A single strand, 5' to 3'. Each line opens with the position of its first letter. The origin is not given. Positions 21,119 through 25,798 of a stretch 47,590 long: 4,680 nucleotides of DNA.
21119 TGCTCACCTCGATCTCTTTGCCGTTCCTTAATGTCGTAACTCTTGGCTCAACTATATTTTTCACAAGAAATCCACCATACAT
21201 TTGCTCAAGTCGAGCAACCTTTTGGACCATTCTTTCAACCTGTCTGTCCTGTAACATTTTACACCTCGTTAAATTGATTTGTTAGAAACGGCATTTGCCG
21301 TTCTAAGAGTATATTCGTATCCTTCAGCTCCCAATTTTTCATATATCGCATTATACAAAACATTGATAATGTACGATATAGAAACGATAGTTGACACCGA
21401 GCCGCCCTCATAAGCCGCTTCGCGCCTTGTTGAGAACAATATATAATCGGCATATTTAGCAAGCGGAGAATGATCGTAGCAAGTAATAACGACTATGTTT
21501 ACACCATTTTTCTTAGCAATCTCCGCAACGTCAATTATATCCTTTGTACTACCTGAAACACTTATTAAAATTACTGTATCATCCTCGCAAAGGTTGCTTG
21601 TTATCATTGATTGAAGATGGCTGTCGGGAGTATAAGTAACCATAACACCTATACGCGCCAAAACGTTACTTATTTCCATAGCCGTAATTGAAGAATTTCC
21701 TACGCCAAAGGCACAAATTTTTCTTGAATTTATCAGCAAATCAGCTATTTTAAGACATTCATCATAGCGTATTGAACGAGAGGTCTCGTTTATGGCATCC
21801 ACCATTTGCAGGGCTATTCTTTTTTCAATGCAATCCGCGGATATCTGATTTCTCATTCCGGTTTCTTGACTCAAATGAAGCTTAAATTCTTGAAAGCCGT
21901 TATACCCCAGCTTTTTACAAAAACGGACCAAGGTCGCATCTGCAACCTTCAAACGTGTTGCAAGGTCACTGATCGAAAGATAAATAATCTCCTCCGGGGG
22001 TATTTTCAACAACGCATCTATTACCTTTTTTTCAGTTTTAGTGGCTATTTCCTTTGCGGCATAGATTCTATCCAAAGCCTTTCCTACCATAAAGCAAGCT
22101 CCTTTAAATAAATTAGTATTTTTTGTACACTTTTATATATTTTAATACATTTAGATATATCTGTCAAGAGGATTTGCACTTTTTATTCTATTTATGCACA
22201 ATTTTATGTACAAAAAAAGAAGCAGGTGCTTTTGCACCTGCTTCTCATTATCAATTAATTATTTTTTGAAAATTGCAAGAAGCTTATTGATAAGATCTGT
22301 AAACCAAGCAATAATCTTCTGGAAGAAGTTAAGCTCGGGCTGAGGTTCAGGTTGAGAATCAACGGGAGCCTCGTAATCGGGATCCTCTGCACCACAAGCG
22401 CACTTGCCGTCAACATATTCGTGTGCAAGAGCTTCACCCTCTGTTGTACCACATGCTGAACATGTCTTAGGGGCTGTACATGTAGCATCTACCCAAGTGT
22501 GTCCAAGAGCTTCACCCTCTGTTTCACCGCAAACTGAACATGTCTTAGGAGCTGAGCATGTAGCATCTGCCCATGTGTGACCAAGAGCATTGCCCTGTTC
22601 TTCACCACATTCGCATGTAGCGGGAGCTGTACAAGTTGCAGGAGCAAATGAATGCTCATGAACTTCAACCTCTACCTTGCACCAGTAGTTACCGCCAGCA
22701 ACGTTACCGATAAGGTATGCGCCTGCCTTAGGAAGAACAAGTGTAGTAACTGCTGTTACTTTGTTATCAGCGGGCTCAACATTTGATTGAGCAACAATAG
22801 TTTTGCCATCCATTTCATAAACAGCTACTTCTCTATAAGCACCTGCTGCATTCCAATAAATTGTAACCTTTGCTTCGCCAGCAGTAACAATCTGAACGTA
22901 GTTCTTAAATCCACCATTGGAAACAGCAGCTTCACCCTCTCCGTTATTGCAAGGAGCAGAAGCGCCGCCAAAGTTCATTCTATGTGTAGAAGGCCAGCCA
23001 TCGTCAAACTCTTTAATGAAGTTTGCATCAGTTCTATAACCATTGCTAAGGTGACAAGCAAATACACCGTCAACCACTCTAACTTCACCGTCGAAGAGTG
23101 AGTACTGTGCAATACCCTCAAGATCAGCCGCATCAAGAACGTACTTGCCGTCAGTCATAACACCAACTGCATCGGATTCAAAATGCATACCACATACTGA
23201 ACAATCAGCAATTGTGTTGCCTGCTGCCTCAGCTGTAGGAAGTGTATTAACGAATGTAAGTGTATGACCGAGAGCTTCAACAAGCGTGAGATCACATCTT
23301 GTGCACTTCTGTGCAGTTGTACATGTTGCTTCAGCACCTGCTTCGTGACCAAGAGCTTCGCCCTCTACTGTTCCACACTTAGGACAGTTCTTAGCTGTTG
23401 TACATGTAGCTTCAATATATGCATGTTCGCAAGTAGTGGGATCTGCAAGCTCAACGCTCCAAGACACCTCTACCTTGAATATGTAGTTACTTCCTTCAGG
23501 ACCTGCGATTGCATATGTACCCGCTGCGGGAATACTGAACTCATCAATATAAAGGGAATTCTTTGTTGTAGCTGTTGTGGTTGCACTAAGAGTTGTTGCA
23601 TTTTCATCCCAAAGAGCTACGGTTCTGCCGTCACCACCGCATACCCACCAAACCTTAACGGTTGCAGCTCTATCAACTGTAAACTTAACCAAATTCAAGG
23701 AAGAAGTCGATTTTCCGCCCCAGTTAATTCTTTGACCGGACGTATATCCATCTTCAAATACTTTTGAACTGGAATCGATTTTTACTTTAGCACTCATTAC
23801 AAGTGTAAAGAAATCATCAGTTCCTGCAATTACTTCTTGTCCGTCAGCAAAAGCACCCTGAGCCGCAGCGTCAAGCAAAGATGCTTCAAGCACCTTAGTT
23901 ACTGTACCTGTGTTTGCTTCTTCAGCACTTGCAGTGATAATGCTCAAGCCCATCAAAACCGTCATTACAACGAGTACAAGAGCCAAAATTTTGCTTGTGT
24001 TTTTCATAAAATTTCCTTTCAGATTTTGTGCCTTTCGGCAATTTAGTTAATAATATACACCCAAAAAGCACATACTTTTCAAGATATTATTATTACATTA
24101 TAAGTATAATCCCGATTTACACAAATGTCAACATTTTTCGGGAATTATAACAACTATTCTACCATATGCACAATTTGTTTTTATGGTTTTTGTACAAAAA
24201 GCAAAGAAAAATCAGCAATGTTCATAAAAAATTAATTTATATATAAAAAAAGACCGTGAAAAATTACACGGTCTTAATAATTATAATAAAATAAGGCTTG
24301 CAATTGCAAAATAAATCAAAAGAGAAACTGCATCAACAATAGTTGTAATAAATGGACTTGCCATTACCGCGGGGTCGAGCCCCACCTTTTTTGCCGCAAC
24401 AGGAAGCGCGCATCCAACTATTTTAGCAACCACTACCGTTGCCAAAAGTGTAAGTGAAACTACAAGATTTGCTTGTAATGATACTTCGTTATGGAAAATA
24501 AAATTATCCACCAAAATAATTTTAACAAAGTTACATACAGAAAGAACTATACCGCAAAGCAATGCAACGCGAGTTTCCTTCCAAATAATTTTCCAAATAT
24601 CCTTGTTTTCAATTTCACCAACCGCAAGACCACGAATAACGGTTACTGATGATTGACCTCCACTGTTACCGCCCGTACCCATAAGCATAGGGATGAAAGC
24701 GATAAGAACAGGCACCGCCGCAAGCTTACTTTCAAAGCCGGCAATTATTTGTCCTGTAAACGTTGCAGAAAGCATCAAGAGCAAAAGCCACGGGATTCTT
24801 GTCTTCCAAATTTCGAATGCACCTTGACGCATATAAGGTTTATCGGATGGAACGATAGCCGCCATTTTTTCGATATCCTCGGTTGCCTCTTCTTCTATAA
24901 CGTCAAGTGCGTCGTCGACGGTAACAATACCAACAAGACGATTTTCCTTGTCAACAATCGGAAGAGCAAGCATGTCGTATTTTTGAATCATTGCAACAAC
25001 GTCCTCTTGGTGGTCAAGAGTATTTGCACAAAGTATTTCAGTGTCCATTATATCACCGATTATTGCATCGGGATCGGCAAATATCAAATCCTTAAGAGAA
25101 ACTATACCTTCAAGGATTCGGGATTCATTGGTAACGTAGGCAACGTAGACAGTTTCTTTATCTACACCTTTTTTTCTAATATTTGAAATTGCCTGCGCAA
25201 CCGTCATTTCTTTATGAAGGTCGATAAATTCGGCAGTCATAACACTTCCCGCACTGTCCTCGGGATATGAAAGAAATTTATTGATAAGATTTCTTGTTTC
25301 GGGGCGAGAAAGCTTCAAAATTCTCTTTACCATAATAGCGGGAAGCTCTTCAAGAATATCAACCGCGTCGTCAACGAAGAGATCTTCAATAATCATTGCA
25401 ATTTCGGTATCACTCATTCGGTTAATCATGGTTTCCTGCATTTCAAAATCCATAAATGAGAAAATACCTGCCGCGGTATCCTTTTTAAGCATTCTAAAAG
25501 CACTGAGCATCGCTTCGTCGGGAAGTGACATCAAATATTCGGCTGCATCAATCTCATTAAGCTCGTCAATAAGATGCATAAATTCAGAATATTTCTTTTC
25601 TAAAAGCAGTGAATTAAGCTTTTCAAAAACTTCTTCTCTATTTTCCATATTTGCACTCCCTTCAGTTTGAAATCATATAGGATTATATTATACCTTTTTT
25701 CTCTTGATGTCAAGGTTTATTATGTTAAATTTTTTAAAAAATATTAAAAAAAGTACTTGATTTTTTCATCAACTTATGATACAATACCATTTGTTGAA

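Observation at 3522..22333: Conserved ~22-aa C-terminal amphipathic tail shared by four secreted proteins of the locus: possible new surface-retention or sorting signal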

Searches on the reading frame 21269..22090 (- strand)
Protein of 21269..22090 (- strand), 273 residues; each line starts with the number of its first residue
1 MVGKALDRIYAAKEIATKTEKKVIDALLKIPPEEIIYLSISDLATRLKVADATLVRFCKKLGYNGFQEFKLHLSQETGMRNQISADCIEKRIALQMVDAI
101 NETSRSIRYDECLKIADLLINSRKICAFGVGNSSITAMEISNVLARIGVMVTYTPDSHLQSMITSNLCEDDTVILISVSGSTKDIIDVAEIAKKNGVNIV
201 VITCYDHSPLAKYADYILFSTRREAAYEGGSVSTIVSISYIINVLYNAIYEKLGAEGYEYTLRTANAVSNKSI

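Call 54: search_protein_families(library=pfam, proteins=[window:21269-22090:-], max_evalue=0.00001)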
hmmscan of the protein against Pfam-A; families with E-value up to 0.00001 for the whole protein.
window:21269-22090:- (273 aa): 3 families
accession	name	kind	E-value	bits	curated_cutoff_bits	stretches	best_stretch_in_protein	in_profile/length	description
PF01380.27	SIS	-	2.1e-23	83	25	1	119-247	2-130/131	SIS domain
PF01418.23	HTH_6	-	7.3e-22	77.6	28.3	1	5-76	3-73/77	Helix-turn-helix domain, rpiR family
PF13580.11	SIS_2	-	1e-07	32.5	27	0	166-203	100-137/138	SIS domain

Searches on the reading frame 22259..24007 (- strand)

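Call 4: search_protein_families(library=ncbifam, proteins=[window:22259-24007:-], max_evalue=0.01)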
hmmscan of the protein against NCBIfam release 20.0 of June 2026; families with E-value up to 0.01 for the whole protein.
window:22259-24007:- (582 aa): 0 families

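Call 5: search_protein_families(library=pfam, proteins=[window:22259-24007:-], max_evalue=0.01)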
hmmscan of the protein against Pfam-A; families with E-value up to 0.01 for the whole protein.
window:22259-24007:- (582 aa): 1 family
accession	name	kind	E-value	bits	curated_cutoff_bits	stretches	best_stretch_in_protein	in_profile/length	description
PF21079.2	GDH_HM2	-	0.0013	19.1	21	0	465-482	4-21/45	Glutamate dehydrogenase, helical motif 2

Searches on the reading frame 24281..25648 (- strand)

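Call 54: search_protein_families(library=pfam, proteins=[window:24281-25648:-], max_evalue=0.00001)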
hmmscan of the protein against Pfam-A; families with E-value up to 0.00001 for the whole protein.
window:24281-25648:- (455 aa): 3 families
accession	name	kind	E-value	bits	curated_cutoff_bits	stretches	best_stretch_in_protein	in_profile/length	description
PF01769.21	MgtE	-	5.9e-39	133.6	27.6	1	319-449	1-125/125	Divalent cation transporter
PF03448.22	MgtE_N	-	3.4e-25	89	25.9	1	31-131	2-102/102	MgtE intracellular N domain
PF00571.33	CBS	-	1.9e-14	54.1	24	1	197-252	1-56/57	CBS domain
